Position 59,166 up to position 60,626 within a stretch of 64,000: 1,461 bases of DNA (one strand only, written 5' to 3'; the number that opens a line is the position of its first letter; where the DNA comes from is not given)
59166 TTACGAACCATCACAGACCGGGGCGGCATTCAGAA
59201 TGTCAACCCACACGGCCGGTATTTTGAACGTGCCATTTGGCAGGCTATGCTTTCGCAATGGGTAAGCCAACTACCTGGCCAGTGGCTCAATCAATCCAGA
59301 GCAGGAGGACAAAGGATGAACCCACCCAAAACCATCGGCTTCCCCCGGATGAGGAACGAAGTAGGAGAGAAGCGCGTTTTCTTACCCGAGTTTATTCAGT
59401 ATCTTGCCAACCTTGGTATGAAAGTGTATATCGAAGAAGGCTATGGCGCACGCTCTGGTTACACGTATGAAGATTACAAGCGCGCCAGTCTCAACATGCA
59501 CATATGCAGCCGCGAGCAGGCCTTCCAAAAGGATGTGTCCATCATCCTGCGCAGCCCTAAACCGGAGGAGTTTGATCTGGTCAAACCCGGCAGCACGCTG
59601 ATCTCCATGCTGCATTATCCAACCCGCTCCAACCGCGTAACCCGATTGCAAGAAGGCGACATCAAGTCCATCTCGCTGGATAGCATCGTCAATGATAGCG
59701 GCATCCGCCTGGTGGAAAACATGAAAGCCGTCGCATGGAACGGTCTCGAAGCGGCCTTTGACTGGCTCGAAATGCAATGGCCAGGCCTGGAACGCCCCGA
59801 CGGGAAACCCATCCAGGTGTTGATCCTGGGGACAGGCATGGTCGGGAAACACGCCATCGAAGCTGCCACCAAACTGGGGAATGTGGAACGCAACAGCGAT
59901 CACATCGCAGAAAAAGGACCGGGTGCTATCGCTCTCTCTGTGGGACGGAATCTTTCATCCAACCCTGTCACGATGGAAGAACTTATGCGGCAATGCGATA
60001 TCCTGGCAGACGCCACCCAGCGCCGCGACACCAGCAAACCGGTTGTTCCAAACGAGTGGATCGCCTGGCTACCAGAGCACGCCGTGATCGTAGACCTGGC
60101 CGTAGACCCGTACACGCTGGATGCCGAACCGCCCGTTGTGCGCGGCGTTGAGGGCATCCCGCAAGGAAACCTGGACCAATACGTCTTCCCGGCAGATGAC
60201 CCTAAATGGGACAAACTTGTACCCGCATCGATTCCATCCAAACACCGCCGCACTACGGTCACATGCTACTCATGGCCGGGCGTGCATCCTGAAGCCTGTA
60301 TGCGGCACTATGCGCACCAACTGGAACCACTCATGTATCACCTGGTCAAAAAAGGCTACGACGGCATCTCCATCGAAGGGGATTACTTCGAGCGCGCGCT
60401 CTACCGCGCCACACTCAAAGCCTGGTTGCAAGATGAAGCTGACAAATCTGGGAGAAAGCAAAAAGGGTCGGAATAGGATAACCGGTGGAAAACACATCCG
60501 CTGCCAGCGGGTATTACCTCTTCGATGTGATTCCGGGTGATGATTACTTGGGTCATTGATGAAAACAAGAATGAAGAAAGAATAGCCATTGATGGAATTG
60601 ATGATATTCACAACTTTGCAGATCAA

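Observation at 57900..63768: GC-rich island next to tRNA-Gly: tandem-duplicated, frameshifted AlaDH-family dehydrogenase, an IS3 remnant and a sulfatase-like membrane gene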

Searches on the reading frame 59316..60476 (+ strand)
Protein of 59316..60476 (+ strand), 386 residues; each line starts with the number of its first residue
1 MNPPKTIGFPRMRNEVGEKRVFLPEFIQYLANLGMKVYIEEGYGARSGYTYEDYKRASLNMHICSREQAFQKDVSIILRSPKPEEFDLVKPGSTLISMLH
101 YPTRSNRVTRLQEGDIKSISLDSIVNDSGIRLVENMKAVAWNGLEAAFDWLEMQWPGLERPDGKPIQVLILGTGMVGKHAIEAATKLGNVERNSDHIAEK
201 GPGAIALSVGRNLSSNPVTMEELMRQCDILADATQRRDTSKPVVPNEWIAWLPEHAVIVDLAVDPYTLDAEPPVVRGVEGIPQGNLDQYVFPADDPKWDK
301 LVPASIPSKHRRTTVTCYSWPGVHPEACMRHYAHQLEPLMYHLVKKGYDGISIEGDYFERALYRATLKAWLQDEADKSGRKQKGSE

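Call 6: find_homologous_proteins(query=window:59316-60473:+, max_evalue=0.00001)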
Query window:59316-60473:+ (386 aa): 2904 proteins with E <= 0.00001 among 5960 candidates; the best 120 are listed.
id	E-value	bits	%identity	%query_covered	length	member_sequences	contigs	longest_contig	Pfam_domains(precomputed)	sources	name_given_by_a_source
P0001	1.1e-252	856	95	100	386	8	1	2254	PF05222.22,PF01262.28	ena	-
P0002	1.3e-250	849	95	100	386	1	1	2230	PF05222.22,PF01262.28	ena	-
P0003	8.3e-249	843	94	100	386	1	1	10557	PF05222.22,PF01262.28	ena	-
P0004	2.2e-245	832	91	100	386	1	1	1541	PF05222.22,PF01262.28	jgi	jgi:alanine dehydrogenase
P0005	3.8e-244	828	91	100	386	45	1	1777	PF05222.22,PF01262.28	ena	-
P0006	3.5e-243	825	91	100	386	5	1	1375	PF05222.22,PF01262.28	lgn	-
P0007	6.2e-237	804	89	100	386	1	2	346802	PF05222.22,PF01262.28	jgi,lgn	-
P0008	5.7e-234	795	89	100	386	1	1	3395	PF05222.22,PF01262.28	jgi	-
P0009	1.3e-233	793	87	100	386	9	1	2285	PF05222.22,PF01262.28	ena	-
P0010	4.7e-232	788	87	99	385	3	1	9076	PF05222.22,PF01262.28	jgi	jgi:alanine dehydrogenase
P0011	7.4e-231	784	87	100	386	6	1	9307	PF05222.22,PF01262.28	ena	-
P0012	1.1e-229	781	87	100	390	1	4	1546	PF05222.22,PF01262.28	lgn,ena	-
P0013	8.4e-229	778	85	100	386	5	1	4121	PF05222.22,PF01262.28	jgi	jgi:alanine dehydrogenase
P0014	7.7e-227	771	65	95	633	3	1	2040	PF05222.22,PF01262.28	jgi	jgi:alanine dehydrogenase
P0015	1.3e-226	770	84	100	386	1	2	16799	PF05222.22,PF01262.28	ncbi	-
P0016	2.6e-226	769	88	100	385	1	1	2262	PF05222.22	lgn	-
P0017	4.3e-224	762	84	98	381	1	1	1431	PF05222.22,PF01262.28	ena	-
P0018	1.8e-222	757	84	99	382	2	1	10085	PF05222.22,PF01262.28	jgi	jgi:alanine dehydrogenase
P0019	3.2e-222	756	84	100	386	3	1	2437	PF05222.22,PF01262.28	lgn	-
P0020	1.7e-219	747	85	97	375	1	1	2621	PF05222.22,PF01262.28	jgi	jgi:alanine dehydrogenase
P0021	7.6e-219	745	83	100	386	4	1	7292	PF05222.22,PF01262.28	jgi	jgi:alanine dehydrogenase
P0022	2.2e-218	743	82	100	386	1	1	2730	PF05222.22,PF01262.28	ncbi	-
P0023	3.0e-213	726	80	100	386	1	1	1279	PF05222.22,PF01262.28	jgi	-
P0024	3.4e-213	726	80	100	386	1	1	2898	PF05222.22,PF01262.28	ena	-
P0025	5.8e-213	725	80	100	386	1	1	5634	PF05222.22,PF01262.28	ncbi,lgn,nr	ncbi:MAG: hypothetical protein JXB38_21525 [Anaerolineales bacterium]|nr:hypothetical protein [Anaer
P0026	6.0e-213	725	81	100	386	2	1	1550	PF05222.22,PF01262.28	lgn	-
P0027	1.1e-212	725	80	100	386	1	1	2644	PF05222.22,PF01262.28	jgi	-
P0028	7.4e-211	719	78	100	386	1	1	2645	PF05222.22,PF01262.28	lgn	-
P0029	1.0e-210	718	78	100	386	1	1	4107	PF05222.22,PF01262.28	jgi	-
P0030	1.7e-210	717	78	100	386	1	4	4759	PF05222.22,PF01262.28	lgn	-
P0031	2.5e-210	717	84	93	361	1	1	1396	PF05222.22,PF01262.28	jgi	jgi:alanine dehydrogenase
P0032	8.6e-210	715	78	100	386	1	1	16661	PF05222.22,PF01262.28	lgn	-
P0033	8.8e-210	715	78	100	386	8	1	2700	PF05222.22,PF01262.28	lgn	-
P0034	8.8e-210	715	79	100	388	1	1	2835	PF05222.22,PF01262.28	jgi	-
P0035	9.3e-210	715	78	100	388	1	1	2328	PF05222.22,PF01262.28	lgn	-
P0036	1.0e-209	715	79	99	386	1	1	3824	PF05222.22,PF01262.28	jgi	jgi:alanine dehydrogenase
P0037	1.1e-209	715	78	99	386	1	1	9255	PF05222.22,PF01262.28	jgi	-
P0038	2.3e-209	714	78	100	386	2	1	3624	PF05222.22,PF01262.28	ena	-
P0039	5.9e-209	712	78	100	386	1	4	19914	PF05222.22,PF01262.28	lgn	-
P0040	8.3e-209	712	78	100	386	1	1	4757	PF05222.22,PF01262.28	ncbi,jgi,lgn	jgi:alanine dehydrogenase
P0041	1.1e-208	711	78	100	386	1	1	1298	PF05222.22,PF01262.28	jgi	jgi:alanine dehydrogenase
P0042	3.0e-208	710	77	100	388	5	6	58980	PF05222.22,PF01262.28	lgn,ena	-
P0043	3.0e-208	710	78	100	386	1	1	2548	PF05222.22,PF01262.28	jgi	jgi:alanine dehydrogenase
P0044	4.5e-208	709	78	100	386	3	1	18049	PF05222.22,PF01262.28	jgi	-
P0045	7.9e-208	709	78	100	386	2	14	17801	PF05222.22,PF01262.28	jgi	jgi:alanine dehydrogenase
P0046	1.1e-207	708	78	100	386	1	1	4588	PF05222.22,PF01262.28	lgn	-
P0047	2.7e-207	707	78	100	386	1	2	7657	PF05222.22,PF01262.28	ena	-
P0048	2.8e-207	707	78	100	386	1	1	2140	PF05222.22,PF01262.28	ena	-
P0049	3.8e-207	706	77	100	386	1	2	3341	PF05222.22,PF01262.28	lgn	-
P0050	6.9e-207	705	77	100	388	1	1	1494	PF05222.22,PF01262.28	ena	-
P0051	9.5e-207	705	78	100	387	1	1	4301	PF05222.22,PF01262.28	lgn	-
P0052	9.8e-207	705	77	100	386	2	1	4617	PF05222.22,PF01262.28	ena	-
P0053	2.6e-206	704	77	100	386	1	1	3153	PF05222.22,PF01262.28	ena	-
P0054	2.7e-206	703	79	97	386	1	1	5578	PF05222.22,PF01262.28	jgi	-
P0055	3.3e-206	703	78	100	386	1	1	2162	PF05222.22,PF01262.28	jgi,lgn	-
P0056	3.6e-206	703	77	100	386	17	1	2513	PF05222.22,PF01262.28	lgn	-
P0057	5.2e-206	703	77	100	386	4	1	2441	PF05222.22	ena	-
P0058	6.8e-206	702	77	100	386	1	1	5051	PF05222.22,PF01262.28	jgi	jgi:alanine dehydrogenase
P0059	9.5e-206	702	79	97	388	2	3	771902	PF05222.22,PF01262.28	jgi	jgi:alanine dehydrogenase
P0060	1.4e-205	701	78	100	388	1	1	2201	PF05222.22,PF01262.28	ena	-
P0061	1.7e-205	701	77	100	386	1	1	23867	PF05222.22,PF01262.28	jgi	jgi:alanine dehydrogenase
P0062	5.7e-205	699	77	100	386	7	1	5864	PF05222.22,PF01262.28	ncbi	-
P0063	6.3e-205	699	77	100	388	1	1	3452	PF05222.22,PF01262.28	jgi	jgi:alanine dehydrogenase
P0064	7.1e-205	699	78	97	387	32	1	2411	PF05222.22,PF01262.28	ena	-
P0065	2.6e-204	697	77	99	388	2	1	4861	PF05222.22,PF01262.28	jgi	-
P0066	3.0e-204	697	77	100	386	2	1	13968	PF05222.22,PF01262.28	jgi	jgi:alanine dehydrogenase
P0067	4.2e-204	696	76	100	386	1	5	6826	PF05222.22,PF01262.28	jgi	jgi:alanine dehydrogenase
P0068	4.9e-204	696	76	100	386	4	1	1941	PF05222.22,PF01262.28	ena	-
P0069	6.1e-204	696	76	100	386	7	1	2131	PF05222.22,PF01262.28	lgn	-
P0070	7.3e-204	695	77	98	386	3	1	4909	PF05222.22,PF01262.28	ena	-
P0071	8.7e-204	695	77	100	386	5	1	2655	PF05222.22,PF01262.28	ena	-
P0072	1.1e-203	695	77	100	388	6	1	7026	PF05222.22,PF01262.28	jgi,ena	-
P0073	1.6e-203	694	76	100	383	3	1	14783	PF05222.22,PF01262.28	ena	-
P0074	2.5e-203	694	77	99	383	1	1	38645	PF05222.22,PF01262.28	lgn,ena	-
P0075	3.0e-203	693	76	100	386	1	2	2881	PF05222.22,PF01262.28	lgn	-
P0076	4.7e-203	693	77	100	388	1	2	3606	PF05222.22,PF01262.28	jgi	-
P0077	4.7e-203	693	76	100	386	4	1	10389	PF05222.22,PF01262.28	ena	-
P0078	5.6e-203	693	78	97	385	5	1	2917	PF05222.22,PF01262.28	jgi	-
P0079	9.5e-203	692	76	100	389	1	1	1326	PF05222.22,PF01262.28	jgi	jgi:alanine dehydrogenase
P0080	9.9e-203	692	77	97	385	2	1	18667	PF05222.22,PF01262.28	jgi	jgi:alanine dehydrogenase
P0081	1.0e-202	692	79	97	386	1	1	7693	PF05222.22,PF01262.28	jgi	-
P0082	1.1e-202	692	78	97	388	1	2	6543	PF05222.22,PF01262.28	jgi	-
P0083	1.2e-202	691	76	100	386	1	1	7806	PF05222.22,PF01262.28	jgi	jgi:alanine dehydrogenase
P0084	1.2e-202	691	77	100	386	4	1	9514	PF05222.22,PF01262.28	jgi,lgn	jgi:alanine dehydrogenase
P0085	1.3e-202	691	76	100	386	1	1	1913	PF05222.22,PF01262.28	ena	-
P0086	1.4e-202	691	77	100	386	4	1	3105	PF05222.22,PF01262.28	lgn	-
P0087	1.5e-202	691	76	100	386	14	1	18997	PF05222.22,PF01262.28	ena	-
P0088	2.3e-202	691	76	100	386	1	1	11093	PF05222.22,PF01262.28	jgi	jgi:alanine dehydrogenase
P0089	2.8e-202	690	76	100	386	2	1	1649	PF05222.22,PF01262.28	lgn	-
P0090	3.2e-202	690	75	100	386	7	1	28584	PF05222.22,PF01262.28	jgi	jgi:alanine dehydrogenase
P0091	3.9e-202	690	77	99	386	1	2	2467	PF05222.22,PF01262.28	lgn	-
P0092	4.9e-202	689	78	97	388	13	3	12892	PF05222.22,PF01262.28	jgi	jgi:alanine dehydrogenase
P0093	9.4e-202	689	76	100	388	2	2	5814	PF05222.22,PF01262.28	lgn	-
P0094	1.1e-201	688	78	97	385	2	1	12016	PF05222.22,PF01262.28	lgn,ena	-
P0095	1.7e-201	688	75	100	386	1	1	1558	PF05222.22,PF01262.28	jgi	jgi:alanine dehydrogenase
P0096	1.7e-201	688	78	97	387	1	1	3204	PF05222.22,PF01262.28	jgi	-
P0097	2.2e-201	687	77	98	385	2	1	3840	PF05222.22,PF01262.28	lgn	-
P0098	2.2e-201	687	78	97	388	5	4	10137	PF05222.22,PF01262.28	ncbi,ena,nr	ncbi:MAG: hypothetical protein KDD72_05255 [Anaerolineales bacterium]|nr:hypothetical protein [Anaer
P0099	3.3e-201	687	77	97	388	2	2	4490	PF05222.22,PF01262.28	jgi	-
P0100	3.6e-201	687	77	97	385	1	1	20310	PF05222.22,PF01262.28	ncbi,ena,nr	ncbi:MAG TPA: alanine dehydrogenase [Anaerolineae bacterium]|nr:alanine dehydrogenase [Anaerolineae 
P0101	3.6e-201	687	76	100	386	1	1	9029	PF05222.22,PF01262.28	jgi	-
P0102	4.0e-201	686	78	97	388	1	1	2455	PF05222.22,PF01262.28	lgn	-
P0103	4.3e-201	686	77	97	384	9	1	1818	PF05222.22,PF01262.28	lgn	-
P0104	5.7e-201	686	77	97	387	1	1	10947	PF05222.22,PF01262.28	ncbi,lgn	ncbi:MAG TPA: hypothetical protein VIS72_05980 [Anaerolineales bacterium]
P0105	5.8e-201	686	77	97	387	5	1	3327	PF05222.22,PF01262.28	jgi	-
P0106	6.0e-201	686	78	97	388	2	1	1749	PF05222.22,PF01262.28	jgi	jgi:alanine dehydrogenase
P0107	6.0e-201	686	77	100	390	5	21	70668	PF05222.22,PF01262.28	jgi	jgi:alanine dehydrogenase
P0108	6.9e-201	686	76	100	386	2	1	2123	PF05222.22,PF01262.28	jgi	-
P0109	9.3e-201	685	78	97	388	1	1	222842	PF05222.22,PF01262.28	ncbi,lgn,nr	ncbi:MAG: hypothetical protein JW908_02970 [Anaerolineales bacterium]|nr:hypothetical protein [Anaer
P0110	9.4e-201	685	78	97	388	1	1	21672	PF05222.22,PF01262.28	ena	-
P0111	1.0e-200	685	76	100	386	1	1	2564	PF05222.22,PF01262.28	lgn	-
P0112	1.1e-200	685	75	98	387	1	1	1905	PF05222.22,PF01262.28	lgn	-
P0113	1.2e-200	685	76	98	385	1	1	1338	PF05222.22,PF01262.28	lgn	-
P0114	1.2e-200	685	76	100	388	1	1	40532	PF05222.22,PF01262.28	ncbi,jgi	-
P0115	1.3e-200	685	75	100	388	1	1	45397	PF05222.22,PF01262.28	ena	-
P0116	1.9e-200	684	76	100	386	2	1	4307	PF05222.22,PF01262.28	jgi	-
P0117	2.0e-200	684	77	97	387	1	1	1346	PF05222.22,PF01262.28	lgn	-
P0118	2.3e-200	684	78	97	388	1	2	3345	PF05222.22,PF01262.28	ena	-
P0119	2.3e-200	684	75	100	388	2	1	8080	PF05222.22,PF01262.28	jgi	jgi:alanine dehydrogenase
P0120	2.5e-200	684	75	100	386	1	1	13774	PF05222.22,PF01262.28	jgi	jgi:alanine dehydrogenase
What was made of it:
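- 59316..60476 (+): Gene B (unit 2), an AlaDH/PNT-like protein of 386 aa, intact. 94-95% aa identity to P0001-P0003 (call 6).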

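Call 8: find_encoding_contigs(protein=P0003, flank=8000, max_places=3)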
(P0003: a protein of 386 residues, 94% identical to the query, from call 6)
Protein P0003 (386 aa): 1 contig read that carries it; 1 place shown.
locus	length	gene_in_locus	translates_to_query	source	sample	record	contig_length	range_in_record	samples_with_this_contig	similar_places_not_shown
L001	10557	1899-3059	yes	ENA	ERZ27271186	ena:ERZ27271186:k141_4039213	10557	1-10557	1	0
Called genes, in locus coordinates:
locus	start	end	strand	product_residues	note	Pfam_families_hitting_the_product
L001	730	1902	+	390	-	PF05222:AlaDh_PNT_N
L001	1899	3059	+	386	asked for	PF05222:AlaDh_PNT_N, PF01262:AlaDh_PNT_C (weak)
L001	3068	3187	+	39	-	-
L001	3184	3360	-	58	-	-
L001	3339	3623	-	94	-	-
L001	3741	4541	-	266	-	PF13489:Methyltransf_23, PF01209:Ubie_methyltran, PF13847:Methyltransf_31, PF08241:Methyltransf_11, PF08242:Methyltransf_12, PF13649:Methyltransf_25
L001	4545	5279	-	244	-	PF17032:Zn_ribbon_15, PF00293:NUDIX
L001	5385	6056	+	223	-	PF00535:Glycos_transf_2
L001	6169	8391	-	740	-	PF23139:OB_YrrC, PF14520:HHH_5, PF14490:HHH_RecD2, PF13086:AAA_11 (weak), PF13604:AAA_30, PF13245:AAA_19, PF18335:SH3_13, PF13538:UvrD_C_2, +1 more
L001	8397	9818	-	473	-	PF03816:LytR_cpsA_psr, PF13399:LytR_C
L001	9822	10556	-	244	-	?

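Call 9: find_encoding_contigs(protein=P0007, flank=10000, max_places=3)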
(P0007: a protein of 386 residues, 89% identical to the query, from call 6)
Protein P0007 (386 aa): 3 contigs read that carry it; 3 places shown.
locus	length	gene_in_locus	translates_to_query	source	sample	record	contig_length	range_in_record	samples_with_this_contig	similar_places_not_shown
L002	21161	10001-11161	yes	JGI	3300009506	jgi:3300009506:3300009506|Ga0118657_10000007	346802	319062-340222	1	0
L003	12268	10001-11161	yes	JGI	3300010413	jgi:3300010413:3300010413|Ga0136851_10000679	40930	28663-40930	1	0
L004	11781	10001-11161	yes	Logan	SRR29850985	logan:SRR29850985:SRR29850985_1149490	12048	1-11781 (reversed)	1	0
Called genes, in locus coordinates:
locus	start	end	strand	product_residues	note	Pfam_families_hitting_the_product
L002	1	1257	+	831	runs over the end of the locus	PF02190:LON_substr_bdg, PF00004:AAA, PF07728:AAA_5 (weak), PF22667:Lon_lid, PF05362:Lon_C, PF13541:ChlI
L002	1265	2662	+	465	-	PF04326:SLFN_AlbA_2, PF13749:HATPase_c_4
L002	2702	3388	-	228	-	-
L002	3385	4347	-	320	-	PF00291:PALP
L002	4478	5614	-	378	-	PF02388:FemAB, PF13480:Acetyltransf_6, PF02388:FemAB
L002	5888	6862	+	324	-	PF00465:Fe-ADH, PF13685:Fe-ADH_2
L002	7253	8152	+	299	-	-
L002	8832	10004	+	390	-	PF05222:AlaDh_PNT_N, PF01262:AlaDh_PNT_C (weak)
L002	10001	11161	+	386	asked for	PF05222:AlaDh_PNT_N, PF01262:AlaDh_PNT_C (faint)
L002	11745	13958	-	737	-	PF00141:peroxidase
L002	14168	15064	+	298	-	PF00126:HTH_1, PF03466:LysR_substrate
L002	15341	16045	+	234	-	PF02463:SMC_N (faint), PF13175:AAA_15 (weak), PF13476:AAA_23, PF13555:AAA_29 (weak), PF13175:AAA_15 (weak), PF13304:AAA_21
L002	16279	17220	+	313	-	PF12746:GNAT_acetyltran, PF13302:Acetyltransf_3, PF00583:Acetyltransf_1 (weak)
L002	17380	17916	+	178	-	PF14907:NTP_transf_5, PF10706:Aminoglyc_resit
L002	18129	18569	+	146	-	-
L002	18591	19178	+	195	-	PF11376:DUF3179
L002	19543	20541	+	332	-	PF01636:APH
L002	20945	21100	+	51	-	-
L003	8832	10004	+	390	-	PF05222:AlaDh_PNT_N, PF01262:AlaDh_PNT_C (weak)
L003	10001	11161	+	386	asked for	PF05222:AlaDh_PNT_N, PF01262:AlaDh_PNT_C (faint)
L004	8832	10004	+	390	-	PF05222:AlaDh_PNT_N, PF01262:AlaDh_PNT_C (weak)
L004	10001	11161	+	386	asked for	PF05222:AlaDh_PNT_N, PF01262:AlaDh_PNT_C (faint)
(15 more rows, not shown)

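Call 10: find_encoding_contigs(protein=P0014, flank=5000, max_places=3)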
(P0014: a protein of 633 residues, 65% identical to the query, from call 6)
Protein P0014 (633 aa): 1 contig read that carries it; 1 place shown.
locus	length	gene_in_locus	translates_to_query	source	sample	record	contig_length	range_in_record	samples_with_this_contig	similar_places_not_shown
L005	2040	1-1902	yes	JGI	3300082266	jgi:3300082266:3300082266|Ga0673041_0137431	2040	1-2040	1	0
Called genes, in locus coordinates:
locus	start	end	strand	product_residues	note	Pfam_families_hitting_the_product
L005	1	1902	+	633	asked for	PF01262:AlaDh_PNT_C (faint), PF05222:AlaDh_PNT_N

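Call 13: find_related_loci(query=window:59316-60473:+, collection=genome_contigs, flank=10000)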
Query window:59316-60473:+ (386 aa) in genome_contigs; peptide patterns used: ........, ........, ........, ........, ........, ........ (x = any residue, [..] = any of these).
25 stretches matched a pattern; 12 encode a relative of the query (tblastn E <= 1e-3); 12 distinct loci.
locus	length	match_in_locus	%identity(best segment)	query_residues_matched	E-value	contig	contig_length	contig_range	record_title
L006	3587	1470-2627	90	1-386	0e+0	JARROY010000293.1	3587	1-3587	MAG: Anaerolineales bacterium isolate Spart_162_MAG scaffold_7694, whole genome shotgun sequence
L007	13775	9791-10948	91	1-386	0e+0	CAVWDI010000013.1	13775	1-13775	MAG: uncultured Chloroflexia bacterium isolate MFD03804.bin.2.42 genome assembly, contig: contig_35575, whole genome sho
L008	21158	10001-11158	77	1-386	0e+0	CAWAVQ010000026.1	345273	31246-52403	MAG: uncultured Chloroflexia bacterium isolate MFD05684.bin.2.178 genome assembly, contig: contig_38527, whole genome sh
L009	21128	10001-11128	78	1-376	0e+0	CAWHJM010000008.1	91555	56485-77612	MAG: uncultured Chloroflexia bacterium isolate MFD02923.bin.1.113 genome assembly, contig: contig_11124, whole genome sh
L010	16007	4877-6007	77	1-376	0e+0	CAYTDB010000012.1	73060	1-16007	MAG TPA_asm: uncultured Anaerolinea sp. isolate SRP319275_co4_111 genome assembly, contig: NODE_184_length_73060_cov_16.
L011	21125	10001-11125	77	1-375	0e+0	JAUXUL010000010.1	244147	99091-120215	MAG: Anaerolineales bacterium isolate C15_concoct.bin.116_sub C15_k141_240268, whole genome shotgun sequence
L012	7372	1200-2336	75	1-379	0e+0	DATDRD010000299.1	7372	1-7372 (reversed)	MAG TPA_asm: Anaerolineales bacterium isolate SMAG_U7968 k141_190971, whole genome shotgun sequence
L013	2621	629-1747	73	4-375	0e+0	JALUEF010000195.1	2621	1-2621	MAG: Anaerolineales bacterium isolate S143_metabat1_scaf2bin.026 S143_NODE_54684_length_2621_cov_1.865277, whole genome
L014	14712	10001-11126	75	1-375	0e+0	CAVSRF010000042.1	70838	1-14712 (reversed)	MAG: uncultured Chloroflexia bacterium isolate MFD05684.bin.2.92 genome assembly, contig: contig_52631, whole genome sho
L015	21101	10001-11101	65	5-371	2e-170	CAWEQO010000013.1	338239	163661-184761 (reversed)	MAG: uncultured Chloroflexia bacterium isolate MFD01721.bin.2.179 genome assembly, contig: contig_62827, whole genome sh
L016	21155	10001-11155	88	1-386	0e+0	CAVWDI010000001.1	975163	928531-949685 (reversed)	MAG: uncultured Chloroflexia bacterium isolate MFD03804.bin.2.42 genome assembly, contig: contig_11616, whole genome sho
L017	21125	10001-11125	76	1-375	0e+0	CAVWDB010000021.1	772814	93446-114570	MAG: uncultured Chloroflexia bacterium isolate MFD04944.bin.2.201 genome assembly, contig: contig_6631, whole genome sho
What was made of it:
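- It is nearly universal in sampled Anaerolineales (calls 6, 13). The scan of GTDB species representatives found no copy closer than 91% aa (call 13).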
